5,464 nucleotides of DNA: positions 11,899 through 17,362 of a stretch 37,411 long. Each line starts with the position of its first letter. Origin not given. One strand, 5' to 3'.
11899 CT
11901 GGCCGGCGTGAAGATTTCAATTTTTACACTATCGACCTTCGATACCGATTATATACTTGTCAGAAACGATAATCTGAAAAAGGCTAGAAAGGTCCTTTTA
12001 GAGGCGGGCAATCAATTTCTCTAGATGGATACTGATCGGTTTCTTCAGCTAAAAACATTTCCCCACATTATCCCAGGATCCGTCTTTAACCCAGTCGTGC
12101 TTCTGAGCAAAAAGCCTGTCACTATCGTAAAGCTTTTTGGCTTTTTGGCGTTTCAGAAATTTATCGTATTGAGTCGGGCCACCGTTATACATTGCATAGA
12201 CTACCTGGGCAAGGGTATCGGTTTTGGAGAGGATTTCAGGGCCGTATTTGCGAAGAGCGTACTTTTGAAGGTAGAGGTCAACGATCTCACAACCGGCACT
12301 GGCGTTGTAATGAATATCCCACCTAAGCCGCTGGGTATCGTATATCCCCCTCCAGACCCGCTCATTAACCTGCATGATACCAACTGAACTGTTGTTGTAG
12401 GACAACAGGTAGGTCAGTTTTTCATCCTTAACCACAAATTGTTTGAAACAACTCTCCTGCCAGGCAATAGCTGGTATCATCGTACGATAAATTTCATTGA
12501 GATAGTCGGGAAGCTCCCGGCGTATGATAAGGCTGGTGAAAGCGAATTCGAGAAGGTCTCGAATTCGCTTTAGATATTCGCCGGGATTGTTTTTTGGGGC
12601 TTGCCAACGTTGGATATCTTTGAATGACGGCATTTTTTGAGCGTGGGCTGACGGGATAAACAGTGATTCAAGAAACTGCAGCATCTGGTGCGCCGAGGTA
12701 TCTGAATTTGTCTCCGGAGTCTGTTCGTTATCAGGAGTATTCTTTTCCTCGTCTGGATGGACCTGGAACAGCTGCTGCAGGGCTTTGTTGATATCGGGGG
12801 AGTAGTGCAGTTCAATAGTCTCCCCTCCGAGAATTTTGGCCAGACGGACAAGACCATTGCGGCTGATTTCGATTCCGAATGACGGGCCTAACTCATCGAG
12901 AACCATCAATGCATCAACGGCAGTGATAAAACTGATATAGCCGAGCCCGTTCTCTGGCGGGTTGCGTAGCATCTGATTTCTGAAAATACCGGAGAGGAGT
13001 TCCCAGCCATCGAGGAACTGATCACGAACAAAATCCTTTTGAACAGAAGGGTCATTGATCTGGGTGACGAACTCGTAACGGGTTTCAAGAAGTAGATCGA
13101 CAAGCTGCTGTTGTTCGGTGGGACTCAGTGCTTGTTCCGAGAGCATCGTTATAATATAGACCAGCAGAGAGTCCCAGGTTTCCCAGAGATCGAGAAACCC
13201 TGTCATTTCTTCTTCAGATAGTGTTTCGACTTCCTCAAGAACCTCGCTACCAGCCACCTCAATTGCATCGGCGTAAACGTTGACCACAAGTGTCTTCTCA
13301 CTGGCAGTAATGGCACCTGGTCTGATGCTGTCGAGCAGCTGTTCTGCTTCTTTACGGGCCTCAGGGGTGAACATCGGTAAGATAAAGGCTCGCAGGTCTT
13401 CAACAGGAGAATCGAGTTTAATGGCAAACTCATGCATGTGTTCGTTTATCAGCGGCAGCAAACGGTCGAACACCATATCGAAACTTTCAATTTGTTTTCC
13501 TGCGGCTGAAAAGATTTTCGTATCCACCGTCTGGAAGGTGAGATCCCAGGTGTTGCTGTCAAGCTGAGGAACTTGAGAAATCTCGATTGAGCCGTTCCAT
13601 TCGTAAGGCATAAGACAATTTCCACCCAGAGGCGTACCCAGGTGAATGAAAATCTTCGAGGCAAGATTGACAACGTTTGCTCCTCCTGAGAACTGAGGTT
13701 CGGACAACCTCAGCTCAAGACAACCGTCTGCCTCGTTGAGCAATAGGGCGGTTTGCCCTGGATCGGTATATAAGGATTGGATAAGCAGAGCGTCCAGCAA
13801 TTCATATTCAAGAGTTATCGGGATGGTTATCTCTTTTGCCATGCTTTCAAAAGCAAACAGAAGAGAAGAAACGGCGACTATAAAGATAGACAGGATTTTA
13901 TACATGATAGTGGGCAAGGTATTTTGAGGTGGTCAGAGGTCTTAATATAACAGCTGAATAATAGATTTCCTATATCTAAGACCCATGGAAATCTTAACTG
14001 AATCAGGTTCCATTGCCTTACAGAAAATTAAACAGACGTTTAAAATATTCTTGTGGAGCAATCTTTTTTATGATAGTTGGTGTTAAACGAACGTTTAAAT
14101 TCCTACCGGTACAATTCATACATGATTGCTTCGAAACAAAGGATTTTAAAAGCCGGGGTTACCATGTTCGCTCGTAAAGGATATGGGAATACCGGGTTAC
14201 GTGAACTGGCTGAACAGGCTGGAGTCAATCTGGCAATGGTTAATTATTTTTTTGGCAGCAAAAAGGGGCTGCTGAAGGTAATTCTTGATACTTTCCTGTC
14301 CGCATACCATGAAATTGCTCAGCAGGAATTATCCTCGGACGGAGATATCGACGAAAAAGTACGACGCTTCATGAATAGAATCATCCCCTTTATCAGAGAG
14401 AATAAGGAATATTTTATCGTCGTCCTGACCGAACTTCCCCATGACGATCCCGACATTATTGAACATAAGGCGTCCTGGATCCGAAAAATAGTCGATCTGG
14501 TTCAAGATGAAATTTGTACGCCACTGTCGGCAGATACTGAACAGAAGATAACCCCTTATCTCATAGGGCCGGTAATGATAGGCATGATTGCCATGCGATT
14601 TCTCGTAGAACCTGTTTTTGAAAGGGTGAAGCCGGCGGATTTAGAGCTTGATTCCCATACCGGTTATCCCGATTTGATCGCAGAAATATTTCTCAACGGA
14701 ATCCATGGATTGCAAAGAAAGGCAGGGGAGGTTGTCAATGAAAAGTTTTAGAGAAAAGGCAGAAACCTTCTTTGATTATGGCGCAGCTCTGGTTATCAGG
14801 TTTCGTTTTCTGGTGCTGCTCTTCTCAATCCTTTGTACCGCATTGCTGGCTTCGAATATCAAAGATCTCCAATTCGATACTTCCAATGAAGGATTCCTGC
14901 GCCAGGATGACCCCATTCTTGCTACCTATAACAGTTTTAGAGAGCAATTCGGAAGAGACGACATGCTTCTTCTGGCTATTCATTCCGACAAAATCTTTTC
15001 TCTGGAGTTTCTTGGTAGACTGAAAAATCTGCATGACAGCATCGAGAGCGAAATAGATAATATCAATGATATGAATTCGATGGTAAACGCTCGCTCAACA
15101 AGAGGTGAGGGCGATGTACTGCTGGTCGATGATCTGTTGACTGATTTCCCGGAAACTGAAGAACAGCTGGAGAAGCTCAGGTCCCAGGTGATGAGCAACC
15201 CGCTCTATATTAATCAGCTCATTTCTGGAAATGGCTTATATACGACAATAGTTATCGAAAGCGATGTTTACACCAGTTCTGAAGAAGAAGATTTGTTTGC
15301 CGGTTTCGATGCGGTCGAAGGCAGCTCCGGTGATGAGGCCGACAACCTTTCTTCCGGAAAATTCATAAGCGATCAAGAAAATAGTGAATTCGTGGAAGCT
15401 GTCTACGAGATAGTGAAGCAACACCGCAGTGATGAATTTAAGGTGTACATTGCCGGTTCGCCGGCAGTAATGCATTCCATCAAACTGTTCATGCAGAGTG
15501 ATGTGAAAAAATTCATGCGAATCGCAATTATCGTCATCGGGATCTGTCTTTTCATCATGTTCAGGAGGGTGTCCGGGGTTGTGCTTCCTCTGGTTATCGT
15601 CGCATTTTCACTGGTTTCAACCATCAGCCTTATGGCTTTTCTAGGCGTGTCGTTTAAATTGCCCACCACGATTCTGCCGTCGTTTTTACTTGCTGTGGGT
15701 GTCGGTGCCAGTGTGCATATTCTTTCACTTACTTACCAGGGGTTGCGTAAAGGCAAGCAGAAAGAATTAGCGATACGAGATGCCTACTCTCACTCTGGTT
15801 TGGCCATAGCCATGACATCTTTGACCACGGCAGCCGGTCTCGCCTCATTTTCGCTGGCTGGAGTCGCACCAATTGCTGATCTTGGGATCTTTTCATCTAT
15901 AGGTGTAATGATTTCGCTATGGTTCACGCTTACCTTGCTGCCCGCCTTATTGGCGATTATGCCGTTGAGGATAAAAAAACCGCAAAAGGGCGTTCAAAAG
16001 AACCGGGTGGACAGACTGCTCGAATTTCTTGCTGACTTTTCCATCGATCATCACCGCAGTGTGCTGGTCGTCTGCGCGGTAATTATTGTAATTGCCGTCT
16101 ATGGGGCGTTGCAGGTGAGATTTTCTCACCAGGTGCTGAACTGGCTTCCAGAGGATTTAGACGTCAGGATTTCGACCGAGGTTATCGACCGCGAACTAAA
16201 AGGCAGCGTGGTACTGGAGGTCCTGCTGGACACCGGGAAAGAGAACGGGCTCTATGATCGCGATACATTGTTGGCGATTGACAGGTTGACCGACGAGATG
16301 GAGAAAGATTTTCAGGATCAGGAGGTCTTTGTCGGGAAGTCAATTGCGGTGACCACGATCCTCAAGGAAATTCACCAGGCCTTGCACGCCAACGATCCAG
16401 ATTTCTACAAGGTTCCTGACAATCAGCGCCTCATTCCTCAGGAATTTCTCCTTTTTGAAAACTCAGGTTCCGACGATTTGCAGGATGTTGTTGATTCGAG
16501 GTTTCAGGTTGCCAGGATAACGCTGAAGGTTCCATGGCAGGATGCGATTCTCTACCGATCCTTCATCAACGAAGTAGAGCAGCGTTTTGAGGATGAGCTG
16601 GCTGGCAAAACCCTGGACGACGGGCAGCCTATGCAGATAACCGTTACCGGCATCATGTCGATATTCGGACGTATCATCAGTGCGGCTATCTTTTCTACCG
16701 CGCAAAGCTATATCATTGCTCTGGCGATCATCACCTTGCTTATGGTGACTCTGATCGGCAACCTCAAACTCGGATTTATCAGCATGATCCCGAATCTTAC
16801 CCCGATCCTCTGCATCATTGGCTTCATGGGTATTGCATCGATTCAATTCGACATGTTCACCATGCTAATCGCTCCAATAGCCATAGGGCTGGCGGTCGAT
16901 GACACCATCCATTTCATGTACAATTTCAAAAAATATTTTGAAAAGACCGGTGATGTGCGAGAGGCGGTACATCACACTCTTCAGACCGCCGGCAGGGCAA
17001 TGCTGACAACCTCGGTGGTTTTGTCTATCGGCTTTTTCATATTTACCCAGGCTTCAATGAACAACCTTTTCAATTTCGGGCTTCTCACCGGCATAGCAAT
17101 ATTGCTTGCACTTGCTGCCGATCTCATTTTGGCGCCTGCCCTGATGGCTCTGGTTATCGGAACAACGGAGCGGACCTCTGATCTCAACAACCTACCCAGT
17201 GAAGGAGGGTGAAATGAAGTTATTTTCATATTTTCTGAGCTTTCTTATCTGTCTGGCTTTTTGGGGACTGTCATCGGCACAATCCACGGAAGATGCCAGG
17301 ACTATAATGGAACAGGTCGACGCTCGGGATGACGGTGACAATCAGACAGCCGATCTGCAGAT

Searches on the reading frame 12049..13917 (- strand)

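Call 40: search_protein_families(library=pfam, proteins=[window:12049-13917:-], max_evalue=0.0001)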
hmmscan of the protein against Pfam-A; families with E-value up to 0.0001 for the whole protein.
window:12049-13917:- (622 aa): 1 family
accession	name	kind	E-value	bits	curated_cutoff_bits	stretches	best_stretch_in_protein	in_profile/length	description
PF01464.25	SLT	-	7.4e-06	26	21.3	1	476-595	12-112/117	Transglycosylase SLT domain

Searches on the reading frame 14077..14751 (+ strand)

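Call 40: search_protein_families(library=pfam, proteins=[window:14077-14751:+], max_evalue=0.0001)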
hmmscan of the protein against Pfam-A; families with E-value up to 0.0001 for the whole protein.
window:14077-14751:+ (224 aa): 1 family
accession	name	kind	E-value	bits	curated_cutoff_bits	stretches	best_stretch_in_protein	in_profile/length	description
PF00440.29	TetR_N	-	1.4e-11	44.4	24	1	23-67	1-45/47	Bacterial regulatory proteins, tetR family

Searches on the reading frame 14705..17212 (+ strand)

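Call 40: search_protein_families(library=pfam, proteins=[window:14705-17212:+], max_evalue=0.0001)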
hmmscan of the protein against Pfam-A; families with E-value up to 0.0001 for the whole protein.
window:14705-17212:+ (835 aa): 4 families
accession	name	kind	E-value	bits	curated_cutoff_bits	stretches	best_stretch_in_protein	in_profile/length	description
PF03176.21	MMPL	-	1.1e-32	113.7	20.5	2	223-437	100-321/333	MMPL family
PF12349.14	Sterol-sensing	-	5.5e-14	52.7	22.3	2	296-419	13-136/153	Sterol-sensing domain of SREBP cleavage-activation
PF00873.25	ACR_tran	-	1.3e-12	46.7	28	1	656-824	324-496/1021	AcrB/AcrD/AcrF family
PF02460.24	Patched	-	9.8e-10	38.8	23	1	288-418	27-156/156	Patched SSD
